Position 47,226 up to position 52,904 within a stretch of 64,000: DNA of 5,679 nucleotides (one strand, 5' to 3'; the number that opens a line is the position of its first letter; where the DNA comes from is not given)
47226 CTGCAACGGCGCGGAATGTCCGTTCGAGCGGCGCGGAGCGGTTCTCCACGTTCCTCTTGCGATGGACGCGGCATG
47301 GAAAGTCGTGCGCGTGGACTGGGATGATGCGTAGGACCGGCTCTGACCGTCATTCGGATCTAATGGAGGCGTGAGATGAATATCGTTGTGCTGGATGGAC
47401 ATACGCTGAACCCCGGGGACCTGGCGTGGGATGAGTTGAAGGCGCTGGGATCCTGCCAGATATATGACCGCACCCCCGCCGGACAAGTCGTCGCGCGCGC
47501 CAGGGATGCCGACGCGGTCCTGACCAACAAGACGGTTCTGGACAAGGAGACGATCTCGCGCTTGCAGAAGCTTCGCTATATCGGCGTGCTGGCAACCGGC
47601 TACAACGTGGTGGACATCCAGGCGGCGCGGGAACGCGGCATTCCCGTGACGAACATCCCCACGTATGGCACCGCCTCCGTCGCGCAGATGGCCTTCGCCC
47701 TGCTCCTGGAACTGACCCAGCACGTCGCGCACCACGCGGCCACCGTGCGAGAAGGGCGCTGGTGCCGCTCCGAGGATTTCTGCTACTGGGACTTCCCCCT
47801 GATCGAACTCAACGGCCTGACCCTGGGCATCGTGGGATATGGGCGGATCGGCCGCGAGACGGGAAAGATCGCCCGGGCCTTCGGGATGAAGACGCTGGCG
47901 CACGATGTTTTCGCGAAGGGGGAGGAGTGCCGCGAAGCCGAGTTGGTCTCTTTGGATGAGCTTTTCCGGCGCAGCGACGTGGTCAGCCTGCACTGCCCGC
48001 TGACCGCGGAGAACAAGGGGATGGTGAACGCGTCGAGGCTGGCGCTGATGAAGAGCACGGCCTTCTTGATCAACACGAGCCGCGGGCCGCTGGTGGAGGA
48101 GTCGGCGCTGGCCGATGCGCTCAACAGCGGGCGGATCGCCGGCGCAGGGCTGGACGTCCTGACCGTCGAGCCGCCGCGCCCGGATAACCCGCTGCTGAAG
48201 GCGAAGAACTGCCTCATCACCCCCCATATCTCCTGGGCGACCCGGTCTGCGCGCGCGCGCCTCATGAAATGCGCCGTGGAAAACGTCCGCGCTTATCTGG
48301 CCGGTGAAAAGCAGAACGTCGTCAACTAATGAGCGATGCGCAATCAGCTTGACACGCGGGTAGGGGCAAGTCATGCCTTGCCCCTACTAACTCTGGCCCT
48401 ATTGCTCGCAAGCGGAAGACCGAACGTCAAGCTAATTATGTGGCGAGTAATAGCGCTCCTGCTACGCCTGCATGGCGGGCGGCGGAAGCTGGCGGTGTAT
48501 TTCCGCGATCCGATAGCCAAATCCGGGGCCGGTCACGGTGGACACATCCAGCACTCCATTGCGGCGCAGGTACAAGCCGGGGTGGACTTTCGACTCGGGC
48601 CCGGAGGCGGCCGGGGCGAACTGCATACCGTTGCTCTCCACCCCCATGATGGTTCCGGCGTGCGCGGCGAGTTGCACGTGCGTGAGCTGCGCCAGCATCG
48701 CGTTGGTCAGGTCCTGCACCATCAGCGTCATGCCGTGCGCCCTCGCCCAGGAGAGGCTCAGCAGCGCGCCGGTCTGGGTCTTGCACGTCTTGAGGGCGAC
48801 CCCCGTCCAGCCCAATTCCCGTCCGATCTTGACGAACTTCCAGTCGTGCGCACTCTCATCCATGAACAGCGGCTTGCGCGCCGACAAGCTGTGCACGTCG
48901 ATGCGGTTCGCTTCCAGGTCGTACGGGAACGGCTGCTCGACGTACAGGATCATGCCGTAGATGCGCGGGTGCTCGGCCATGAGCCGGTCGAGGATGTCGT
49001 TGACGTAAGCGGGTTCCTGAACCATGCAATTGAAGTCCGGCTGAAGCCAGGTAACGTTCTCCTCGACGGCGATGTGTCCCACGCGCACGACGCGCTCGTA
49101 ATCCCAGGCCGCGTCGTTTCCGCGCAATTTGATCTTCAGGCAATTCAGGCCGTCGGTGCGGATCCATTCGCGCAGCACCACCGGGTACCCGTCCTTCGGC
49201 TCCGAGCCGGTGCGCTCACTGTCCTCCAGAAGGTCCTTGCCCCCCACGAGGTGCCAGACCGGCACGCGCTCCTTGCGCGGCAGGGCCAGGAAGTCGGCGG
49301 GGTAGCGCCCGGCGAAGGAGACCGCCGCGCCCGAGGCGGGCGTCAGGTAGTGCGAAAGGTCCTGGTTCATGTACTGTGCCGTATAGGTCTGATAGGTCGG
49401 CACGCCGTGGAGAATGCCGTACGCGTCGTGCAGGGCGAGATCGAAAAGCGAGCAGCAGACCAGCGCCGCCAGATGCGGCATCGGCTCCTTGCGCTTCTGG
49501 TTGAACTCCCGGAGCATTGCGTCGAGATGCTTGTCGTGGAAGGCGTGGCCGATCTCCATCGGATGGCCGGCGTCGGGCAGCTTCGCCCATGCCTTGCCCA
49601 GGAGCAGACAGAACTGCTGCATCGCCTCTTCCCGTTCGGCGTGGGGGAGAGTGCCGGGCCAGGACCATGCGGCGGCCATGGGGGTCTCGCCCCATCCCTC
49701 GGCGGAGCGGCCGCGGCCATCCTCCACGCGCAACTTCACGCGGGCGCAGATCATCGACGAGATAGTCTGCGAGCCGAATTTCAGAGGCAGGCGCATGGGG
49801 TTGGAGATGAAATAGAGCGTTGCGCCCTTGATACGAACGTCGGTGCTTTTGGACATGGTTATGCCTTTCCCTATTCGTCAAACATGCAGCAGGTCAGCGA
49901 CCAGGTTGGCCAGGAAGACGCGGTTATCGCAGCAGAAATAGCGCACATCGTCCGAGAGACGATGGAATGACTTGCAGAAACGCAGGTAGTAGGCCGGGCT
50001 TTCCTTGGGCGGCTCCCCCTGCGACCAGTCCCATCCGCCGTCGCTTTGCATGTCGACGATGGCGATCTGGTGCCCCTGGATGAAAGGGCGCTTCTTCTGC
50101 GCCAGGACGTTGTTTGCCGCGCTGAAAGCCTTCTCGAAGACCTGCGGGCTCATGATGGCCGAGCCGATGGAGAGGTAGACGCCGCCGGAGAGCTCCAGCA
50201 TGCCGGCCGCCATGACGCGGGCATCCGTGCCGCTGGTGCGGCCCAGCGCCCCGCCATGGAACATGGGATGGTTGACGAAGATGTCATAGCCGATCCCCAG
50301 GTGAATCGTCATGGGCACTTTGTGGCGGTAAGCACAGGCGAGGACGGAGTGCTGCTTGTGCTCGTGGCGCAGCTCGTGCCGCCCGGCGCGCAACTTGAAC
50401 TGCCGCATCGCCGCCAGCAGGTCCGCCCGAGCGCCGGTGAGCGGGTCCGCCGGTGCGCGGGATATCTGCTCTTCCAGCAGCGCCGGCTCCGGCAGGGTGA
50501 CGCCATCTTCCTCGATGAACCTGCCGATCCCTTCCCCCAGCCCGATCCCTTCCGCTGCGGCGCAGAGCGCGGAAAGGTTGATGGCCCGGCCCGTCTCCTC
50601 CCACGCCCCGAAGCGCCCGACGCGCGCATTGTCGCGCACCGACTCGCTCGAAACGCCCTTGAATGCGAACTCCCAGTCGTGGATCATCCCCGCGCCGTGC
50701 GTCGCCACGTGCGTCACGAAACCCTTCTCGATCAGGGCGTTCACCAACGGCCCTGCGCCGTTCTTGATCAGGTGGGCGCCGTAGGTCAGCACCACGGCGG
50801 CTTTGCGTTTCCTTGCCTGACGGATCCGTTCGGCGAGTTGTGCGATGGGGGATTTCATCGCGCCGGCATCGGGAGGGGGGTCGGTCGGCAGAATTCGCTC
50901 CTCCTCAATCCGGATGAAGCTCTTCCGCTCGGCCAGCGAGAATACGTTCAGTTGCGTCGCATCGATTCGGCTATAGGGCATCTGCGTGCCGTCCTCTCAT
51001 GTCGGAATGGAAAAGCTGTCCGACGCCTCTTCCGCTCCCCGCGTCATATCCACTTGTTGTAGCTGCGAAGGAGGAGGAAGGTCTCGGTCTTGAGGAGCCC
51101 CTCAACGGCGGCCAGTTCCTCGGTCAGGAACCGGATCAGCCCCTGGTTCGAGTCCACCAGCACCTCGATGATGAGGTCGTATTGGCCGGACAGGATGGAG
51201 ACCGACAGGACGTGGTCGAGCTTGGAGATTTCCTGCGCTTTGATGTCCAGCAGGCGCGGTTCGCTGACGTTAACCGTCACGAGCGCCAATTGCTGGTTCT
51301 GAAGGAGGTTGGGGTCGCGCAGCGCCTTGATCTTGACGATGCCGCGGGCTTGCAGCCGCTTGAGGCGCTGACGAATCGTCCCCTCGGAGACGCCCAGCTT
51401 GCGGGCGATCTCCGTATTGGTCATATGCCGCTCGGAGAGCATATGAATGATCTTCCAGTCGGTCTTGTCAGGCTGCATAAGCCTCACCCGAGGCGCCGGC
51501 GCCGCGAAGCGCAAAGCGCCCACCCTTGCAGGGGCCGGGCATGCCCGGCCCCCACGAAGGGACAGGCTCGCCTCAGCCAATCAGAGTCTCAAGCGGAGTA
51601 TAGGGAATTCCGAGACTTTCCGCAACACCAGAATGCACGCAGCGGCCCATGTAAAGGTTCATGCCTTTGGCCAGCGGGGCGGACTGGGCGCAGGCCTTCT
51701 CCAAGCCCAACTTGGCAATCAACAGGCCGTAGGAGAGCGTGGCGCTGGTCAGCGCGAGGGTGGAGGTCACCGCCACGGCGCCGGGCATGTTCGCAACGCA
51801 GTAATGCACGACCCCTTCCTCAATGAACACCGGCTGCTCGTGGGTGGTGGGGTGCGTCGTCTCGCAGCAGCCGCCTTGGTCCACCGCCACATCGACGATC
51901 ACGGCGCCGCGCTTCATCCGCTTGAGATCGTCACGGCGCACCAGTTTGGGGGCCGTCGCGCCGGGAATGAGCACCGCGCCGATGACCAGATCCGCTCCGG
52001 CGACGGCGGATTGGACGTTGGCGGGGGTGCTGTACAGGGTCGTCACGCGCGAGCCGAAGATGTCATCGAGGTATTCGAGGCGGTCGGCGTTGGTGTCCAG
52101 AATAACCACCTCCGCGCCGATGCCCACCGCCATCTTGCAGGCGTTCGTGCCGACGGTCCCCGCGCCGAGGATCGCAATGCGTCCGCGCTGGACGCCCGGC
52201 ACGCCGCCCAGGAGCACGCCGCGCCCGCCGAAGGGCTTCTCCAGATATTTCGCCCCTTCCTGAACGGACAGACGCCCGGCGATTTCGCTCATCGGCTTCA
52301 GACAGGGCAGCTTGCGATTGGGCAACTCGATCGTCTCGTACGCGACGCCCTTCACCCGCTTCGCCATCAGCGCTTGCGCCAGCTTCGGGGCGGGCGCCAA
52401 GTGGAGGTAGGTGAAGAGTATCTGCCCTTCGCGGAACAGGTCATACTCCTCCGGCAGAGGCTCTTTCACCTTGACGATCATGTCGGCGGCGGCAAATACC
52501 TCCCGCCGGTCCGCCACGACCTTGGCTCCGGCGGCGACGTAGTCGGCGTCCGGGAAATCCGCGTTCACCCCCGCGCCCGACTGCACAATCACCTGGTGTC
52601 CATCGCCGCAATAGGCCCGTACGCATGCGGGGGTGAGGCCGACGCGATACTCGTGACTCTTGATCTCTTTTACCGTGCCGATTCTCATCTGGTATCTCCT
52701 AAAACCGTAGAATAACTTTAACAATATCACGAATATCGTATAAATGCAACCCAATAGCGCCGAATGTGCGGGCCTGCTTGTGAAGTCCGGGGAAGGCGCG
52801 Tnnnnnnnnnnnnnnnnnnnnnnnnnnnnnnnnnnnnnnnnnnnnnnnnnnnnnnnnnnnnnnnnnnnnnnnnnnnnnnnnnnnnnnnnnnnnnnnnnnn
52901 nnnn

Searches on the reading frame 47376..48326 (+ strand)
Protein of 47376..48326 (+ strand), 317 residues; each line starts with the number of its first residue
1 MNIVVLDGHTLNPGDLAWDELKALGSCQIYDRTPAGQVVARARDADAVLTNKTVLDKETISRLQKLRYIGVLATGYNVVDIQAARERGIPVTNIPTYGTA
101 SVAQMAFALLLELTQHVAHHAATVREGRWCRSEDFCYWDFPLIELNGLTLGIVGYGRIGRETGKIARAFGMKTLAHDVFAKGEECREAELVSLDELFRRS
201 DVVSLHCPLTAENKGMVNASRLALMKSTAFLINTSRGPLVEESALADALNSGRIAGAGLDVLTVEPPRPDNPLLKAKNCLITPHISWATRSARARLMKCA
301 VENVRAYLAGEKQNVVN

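Call 21: search_protein_families(library=pfam, proteins=[window:47376-48326:+], max_evalue=0.001)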
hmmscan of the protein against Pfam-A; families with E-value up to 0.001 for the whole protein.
window:47376-48326:+ (317 aa): 2 families
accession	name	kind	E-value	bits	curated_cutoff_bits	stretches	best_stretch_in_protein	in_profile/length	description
PF02826.25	2-Hacid_dh_C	-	7.3e-61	205.1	25.1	1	107-286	1-178/178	D-isomer specific 2-hydroxyacid dehydrogenase, NAD binding domain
PF00389.36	2-Hacid_dh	-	7.3e-28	97.4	24.6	1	19-317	13-134/134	D-isomer specific 2-hydroxyacid dehydrogenase, catalytic domain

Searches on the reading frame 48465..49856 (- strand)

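Call 21: search_protein_families(library=pfam, proteins=[window:48465-49856:-], max_evalue=0.001)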
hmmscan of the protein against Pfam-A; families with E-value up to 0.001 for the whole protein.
window:48465-49856:- (464 aa): 1 family
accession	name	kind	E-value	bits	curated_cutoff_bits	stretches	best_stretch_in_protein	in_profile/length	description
PF13378.12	MR_MLE_C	-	1.3e-08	35.2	29.4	1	229-452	7-217/219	Enolase C-terminal domain-like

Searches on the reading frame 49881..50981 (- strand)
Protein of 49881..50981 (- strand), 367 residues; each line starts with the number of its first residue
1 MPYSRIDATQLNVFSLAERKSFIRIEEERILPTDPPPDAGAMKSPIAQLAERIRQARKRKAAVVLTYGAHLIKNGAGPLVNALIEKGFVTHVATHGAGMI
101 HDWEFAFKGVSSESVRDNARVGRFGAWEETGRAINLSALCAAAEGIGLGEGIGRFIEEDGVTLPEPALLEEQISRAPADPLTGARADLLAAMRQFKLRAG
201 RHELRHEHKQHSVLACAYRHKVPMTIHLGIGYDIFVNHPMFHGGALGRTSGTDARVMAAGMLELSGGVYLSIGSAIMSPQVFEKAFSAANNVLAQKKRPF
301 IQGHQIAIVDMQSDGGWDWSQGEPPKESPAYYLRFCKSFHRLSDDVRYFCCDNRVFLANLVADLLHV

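Call 21: search_protein_families(library=pfam, proteins=[window:49881-50981:-], max_evalue=0.001)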
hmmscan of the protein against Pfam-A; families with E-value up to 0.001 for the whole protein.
window:49881-50981:- (367 aa): 2 families
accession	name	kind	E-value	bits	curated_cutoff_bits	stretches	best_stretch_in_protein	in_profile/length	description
PF21570.3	ArgZ-like_C_2nd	-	3.2e-06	27.4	27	1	48-112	2-66/213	Arginine dihydrolase ArgZ-like, C-terminal, Rossmann fold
PF01916.23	DS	-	2.6e-05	24.1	27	1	47-109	17-80/288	Deoxyhypusine synthase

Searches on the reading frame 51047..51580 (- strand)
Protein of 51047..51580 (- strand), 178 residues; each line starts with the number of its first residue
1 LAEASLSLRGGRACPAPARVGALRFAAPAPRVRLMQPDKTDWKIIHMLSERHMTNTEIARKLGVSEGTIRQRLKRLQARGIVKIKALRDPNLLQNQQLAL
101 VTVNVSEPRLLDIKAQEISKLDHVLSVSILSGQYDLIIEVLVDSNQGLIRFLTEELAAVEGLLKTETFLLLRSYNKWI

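Call 21: search_protein_families(library=pfam, proteins=[window:51047-51580:-], max_evalue=0.001)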
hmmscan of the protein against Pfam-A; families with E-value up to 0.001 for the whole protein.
window:51047-51580:- (178 aa): 22 families
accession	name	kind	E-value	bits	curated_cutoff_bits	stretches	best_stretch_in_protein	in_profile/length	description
PF13412.12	HTH_24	-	4e-12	45.9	21.9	1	38-83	2-48/48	Winged helix-turn-helix DNA-binding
PF01037.27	AsnC_trans_reg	-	1.6e-10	41.2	25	1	103-172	3-72/73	Lrp/AsnC ligand binding domain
PF13404.12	HTH_AsnC-type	-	1.8e-09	37.7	27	1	38-77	2-42/42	AsnC-type helix-turn-helix domain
PF01022.26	HTH_5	-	6.4e-09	36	22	1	42-83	5-46/47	Bacterial regulatory protein, arsR family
PF08279.18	HTH_11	-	2.6e-08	34.1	25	1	43-88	4-50/55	HTH domain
PF04545.22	Sigma70_r4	-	6.7e-07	29.2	24.1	1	41-75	9-43/50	Sigma-70, region 4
PF13384.12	HTH_23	-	1.6e-06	28.2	24.6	1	42-81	8-46/50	Homeodomain-like domain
PF13518.12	HTH_28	-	3.2e-06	27.6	25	1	51-86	11-46/52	Helix-turn-helix domain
PF13551.12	HTH_29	-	6.9e-06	26.5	28.1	1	42-85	2-45/64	Winged helix-turn helix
PF08281.18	Sigma70_r4_2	-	9.9e-06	25.6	25.7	1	52-75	26-49/54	Sigma-70, region 4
PF12802.13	MarR_2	-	1.4e-05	25.6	27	1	41-84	7-52/61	MarR family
PF12840.13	HTH_20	-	2.3e-05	24.7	27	1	43-83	8-49/51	Helix-turn-helix domain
PF09339.16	HTH_IclR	-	3e-05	24.1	22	1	50-82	16-48/52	IclR helix-turn-helix domain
PF01978.25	TrmB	-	7.1e-05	23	25.6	1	47-86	17-56/68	Sugar-specific transcriptional regulator TrmB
PF21476.4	PF0610-like_N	-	0.00016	22.3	33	1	43-73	5-35/50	PF0610-like, N-terminal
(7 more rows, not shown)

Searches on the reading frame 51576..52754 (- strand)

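Call 21: search_protein_families(library=pfam, proteins=[window:51576-52754:-], max_evalue=0.001)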
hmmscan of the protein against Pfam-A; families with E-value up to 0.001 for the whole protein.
window:51576-52754:- (393 aa): 6 families
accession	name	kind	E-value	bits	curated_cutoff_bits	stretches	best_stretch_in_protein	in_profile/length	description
PF01262.27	AlaDh_PNT_C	-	5.8e-84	281.2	23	1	163-374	1-213/214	Alanine dehydrogenase/PNT, C-terminal domain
PF05222.21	AlaDh_PNT_N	-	1.9e-47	161.3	30.4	1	27-159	2-136/136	Alanine dehydrogenase/PNT, N-terminal domain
PF02826.25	2-Hacid_dh_C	-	1.3e-07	31.6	25.1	1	189-290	35-127/178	D-isomer specific 2-hydroxyacid dehydrogenase, NAD binding domain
PF03807.23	F420_oxidored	-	1.2e-05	26.3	21.6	1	192-291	1-93/94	NADP oxidoreductase coenzyme F420-dependent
PF01488.26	Shikimate_DH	-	9.7e-05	22.9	24.3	1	189-291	11-113/138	Shikimate / quinate 5-dehydrogenase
PF00107.32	ADH_zinc_N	-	0.00012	22.5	31.8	1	201-261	2-66/129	Zinc-binding dehydrogenase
